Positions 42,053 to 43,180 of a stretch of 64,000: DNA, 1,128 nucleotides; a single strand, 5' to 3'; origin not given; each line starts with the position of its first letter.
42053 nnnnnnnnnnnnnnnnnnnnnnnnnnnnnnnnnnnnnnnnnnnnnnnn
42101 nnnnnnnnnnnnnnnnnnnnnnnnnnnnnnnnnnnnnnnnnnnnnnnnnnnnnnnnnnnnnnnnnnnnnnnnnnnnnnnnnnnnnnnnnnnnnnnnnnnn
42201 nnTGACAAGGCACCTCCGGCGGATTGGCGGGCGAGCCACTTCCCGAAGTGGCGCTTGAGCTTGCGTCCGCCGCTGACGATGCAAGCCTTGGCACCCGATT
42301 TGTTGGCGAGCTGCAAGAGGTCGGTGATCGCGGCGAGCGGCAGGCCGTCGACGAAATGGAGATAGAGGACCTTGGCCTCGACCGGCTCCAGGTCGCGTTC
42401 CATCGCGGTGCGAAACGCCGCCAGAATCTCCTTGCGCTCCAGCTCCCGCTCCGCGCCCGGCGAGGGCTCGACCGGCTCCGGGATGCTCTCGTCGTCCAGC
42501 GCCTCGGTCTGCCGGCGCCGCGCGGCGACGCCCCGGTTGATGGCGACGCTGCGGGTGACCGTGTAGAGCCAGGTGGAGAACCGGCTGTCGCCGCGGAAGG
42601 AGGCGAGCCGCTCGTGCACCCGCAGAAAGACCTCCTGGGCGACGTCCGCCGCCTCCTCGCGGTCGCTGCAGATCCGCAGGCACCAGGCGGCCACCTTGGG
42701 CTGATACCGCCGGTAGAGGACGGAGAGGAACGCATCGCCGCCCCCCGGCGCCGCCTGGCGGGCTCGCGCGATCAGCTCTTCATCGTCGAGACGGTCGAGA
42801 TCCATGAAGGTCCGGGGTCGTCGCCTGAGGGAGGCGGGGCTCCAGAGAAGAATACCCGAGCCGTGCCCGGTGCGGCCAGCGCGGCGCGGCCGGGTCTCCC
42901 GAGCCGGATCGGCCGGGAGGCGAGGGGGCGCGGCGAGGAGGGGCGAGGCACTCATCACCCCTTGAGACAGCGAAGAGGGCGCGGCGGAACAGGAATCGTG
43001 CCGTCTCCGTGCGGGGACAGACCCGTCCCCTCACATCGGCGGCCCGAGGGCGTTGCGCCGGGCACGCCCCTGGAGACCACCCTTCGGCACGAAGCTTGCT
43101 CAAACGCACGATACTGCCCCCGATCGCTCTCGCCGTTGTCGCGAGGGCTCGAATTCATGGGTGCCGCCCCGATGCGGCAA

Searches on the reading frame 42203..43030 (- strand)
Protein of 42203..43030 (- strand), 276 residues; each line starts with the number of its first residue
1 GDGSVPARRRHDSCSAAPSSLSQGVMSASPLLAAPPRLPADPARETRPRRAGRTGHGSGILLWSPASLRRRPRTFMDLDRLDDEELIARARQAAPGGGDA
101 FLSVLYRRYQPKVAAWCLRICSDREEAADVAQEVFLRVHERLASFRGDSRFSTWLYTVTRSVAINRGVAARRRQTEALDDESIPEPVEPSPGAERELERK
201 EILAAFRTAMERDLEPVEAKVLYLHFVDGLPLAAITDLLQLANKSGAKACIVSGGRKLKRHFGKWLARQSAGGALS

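Call 85: search_protein_families(library=pfam, proteins=[window:42203-43030:-], max_evalue=0.001)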
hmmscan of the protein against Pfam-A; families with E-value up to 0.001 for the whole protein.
window:42203-43030:- (276 aa): 1 family
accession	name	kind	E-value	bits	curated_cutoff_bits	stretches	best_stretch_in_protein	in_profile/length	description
PF04542.20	Sigma70_r2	-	2.1e-17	63.1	24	1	105-166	1-64/71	Sigma-70 region 2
